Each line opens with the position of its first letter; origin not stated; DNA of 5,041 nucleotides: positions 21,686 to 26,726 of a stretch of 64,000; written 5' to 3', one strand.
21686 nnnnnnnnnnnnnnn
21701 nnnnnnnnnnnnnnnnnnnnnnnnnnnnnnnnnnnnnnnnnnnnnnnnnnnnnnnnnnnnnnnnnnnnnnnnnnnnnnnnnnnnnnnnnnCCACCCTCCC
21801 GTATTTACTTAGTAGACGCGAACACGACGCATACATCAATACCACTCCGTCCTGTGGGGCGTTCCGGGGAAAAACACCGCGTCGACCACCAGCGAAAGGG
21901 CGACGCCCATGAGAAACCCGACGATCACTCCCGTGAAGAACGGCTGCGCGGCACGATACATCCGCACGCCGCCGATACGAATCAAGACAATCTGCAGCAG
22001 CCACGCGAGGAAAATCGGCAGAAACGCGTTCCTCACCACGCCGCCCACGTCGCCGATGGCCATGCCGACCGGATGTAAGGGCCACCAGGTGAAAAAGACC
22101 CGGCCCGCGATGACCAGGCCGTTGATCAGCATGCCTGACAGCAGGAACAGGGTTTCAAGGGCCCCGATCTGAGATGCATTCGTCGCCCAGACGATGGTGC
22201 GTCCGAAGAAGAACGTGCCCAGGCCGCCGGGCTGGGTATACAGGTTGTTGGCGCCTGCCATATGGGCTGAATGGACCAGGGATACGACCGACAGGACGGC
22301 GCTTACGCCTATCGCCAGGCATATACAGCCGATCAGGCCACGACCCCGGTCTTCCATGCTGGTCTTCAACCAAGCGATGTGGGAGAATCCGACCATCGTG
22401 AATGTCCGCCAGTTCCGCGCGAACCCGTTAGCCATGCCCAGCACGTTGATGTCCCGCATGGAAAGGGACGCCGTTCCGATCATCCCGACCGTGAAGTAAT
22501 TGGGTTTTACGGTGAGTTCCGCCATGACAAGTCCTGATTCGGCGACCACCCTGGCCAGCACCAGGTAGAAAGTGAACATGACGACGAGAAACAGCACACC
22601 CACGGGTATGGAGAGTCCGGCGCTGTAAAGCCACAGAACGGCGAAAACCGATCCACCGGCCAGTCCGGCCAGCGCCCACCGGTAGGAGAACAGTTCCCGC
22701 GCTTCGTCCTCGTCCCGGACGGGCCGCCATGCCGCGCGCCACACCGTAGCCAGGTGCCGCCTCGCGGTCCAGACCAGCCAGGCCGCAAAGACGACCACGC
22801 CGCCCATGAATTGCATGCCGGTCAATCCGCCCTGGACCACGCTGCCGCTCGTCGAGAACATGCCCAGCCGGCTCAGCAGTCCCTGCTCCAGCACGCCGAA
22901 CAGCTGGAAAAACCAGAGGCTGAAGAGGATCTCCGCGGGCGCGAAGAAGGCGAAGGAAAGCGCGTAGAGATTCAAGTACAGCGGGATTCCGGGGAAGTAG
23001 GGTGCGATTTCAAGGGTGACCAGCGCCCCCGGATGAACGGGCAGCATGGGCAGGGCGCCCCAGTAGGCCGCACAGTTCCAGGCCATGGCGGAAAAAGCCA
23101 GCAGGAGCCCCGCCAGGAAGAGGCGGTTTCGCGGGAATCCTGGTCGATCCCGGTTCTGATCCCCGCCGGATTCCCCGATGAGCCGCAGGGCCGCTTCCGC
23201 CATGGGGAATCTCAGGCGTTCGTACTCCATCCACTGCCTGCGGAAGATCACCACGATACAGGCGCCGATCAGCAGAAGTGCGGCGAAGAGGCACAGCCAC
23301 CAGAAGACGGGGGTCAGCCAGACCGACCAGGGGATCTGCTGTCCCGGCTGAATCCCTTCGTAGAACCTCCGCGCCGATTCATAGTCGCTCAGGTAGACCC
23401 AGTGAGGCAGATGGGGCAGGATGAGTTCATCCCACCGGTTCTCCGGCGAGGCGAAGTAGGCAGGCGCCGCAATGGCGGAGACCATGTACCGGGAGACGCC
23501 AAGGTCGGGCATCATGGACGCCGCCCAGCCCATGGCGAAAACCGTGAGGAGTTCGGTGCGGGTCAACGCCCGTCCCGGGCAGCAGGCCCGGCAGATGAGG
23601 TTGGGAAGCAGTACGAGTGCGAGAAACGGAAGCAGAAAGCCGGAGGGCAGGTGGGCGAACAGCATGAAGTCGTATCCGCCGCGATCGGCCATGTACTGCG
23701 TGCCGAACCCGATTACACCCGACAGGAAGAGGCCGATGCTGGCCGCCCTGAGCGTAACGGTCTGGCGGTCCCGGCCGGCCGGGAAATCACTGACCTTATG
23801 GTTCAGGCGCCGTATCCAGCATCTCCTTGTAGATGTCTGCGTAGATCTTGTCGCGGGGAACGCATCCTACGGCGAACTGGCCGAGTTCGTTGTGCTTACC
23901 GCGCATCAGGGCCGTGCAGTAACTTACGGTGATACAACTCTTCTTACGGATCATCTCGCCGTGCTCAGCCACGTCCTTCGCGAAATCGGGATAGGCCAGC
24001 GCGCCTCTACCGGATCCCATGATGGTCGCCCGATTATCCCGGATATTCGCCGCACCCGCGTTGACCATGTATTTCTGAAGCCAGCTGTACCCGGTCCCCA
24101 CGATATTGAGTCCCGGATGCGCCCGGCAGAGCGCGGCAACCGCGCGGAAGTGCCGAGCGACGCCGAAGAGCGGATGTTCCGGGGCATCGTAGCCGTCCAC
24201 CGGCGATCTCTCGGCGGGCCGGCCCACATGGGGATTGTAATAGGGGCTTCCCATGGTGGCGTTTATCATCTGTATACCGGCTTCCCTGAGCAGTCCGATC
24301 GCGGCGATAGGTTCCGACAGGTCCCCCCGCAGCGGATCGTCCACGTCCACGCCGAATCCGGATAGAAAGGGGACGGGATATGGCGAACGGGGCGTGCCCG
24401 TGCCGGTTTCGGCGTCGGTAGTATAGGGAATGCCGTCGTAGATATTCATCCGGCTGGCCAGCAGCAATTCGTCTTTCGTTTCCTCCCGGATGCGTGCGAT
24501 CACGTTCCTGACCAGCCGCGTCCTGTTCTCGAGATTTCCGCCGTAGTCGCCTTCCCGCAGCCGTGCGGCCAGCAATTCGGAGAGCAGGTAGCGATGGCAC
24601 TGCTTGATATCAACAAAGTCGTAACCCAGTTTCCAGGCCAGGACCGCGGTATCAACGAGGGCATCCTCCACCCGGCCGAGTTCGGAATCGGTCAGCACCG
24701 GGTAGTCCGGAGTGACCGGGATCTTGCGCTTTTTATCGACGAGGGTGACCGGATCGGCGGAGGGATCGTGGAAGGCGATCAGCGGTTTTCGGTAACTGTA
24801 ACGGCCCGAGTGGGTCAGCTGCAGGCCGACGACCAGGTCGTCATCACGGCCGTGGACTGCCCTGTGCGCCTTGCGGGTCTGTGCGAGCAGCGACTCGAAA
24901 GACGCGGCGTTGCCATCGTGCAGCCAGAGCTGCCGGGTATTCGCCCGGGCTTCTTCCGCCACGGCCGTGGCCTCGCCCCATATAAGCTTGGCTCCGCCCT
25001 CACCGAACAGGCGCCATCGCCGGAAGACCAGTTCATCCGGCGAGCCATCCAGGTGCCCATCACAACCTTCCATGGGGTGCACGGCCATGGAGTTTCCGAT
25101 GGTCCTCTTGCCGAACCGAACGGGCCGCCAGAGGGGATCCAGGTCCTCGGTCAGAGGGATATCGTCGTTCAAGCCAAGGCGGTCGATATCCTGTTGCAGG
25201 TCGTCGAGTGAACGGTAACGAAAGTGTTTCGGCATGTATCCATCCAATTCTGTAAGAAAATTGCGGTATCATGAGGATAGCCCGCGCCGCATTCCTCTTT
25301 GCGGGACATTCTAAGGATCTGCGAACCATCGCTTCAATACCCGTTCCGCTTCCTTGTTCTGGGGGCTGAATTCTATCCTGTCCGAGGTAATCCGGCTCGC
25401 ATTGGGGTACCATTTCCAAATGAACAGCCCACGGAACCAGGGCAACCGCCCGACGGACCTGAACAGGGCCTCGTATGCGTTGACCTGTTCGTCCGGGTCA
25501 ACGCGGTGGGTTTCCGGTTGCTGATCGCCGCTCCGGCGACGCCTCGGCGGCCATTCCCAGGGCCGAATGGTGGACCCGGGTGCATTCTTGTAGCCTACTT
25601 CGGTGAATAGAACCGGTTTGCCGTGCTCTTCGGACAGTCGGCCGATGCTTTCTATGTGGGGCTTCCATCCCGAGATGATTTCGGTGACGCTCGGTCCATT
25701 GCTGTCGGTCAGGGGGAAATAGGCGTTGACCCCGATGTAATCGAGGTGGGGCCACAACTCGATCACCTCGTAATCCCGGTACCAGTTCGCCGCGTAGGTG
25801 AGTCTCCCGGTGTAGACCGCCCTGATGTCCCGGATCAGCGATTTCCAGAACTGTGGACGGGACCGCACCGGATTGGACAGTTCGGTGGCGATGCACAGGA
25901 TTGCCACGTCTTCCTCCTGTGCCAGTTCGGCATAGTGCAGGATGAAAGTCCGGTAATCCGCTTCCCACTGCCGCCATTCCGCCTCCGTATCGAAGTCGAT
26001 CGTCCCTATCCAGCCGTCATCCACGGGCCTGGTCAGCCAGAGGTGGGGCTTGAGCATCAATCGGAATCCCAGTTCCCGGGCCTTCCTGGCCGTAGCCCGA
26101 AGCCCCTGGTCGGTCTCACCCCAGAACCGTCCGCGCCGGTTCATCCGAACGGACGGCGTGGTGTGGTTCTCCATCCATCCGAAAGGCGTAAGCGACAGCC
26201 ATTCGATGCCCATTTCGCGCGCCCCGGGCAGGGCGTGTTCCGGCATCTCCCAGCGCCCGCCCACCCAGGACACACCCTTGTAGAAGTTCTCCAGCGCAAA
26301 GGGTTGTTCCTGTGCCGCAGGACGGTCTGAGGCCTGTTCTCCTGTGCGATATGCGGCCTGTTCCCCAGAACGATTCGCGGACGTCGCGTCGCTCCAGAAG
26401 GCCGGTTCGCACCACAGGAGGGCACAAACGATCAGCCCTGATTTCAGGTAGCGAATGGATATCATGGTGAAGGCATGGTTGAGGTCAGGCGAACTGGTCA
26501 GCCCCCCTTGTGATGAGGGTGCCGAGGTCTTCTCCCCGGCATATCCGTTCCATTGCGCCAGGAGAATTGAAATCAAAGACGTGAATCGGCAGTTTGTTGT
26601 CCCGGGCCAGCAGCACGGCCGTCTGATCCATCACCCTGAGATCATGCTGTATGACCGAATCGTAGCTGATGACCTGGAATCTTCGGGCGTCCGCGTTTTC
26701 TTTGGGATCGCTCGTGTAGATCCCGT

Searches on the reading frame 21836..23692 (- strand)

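Call 59: search_protein_families(library=pfam, proteins=[window:21836-23692:-], max_evalue=0.0001)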
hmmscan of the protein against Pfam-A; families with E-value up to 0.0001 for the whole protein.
window:21836-23692:- (618 aa): 2 families
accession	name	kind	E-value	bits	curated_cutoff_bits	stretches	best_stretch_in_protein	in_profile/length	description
PF20581.3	DUF6785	-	1.6e-100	337.5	25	1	12-479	33-497/498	Family of unknown function (DUF6785)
PF20580.3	DUF6784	-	2.7e-16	60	26.4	1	515-604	2-90/101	Domain of unknown function (DUF6784)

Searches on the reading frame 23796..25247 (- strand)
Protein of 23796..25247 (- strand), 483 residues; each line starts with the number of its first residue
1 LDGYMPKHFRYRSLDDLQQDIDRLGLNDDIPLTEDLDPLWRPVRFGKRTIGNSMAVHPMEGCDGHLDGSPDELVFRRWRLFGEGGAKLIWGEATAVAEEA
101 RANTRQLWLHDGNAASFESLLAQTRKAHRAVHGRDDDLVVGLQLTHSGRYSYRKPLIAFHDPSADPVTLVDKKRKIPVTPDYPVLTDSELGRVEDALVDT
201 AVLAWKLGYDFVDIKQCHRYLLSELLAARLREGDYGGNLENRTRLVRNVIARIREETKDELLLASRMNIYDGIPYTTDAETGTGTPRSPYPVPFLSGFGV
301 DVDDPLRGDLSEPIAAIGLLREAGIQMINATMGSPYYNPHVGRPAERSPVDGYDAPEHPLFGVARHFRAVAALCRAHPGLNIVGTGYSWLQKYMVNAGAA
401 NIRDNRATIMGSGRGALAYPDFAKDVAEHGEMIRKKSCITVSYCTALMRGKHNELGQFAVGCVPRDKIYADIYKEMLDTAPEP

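Call 59: search_protein_families(library=pfam, proteins=[window:23796-25247:-], max_evalue=0.0001)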
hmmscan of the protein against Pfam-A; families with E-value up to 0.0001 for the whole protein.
window:23796-25247:- (483 aa): 1 family
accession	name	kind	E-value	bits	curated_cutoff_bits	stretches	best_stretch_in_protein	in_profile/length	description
PF00724.26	Oxidored_FMN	-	5.9e-18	65.7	27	1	39-273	2-231/342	NADH:flavin oxidoreductase / NADH oxidase family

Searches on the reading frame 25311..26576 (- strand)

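Call 59: search_protein_families(library=pfam, proteins=[window:25311-26576:-], max_evalue=0.0001)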
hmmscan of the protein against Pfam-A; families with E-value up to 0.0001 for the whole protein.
window:25311-26576:- (421 aa): 2 families
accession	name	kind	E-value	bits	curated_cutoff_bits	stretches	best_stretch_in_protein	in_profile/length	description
PF22612.2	GH113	-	2.6e-47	162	27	1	119-393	24-272/289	Glycoside Hydrolase Family 113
PF13547.12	GTA_TIM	-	1.2e-05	25.2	27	0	207-292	2-113/299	GTA TIM-barrel-like domain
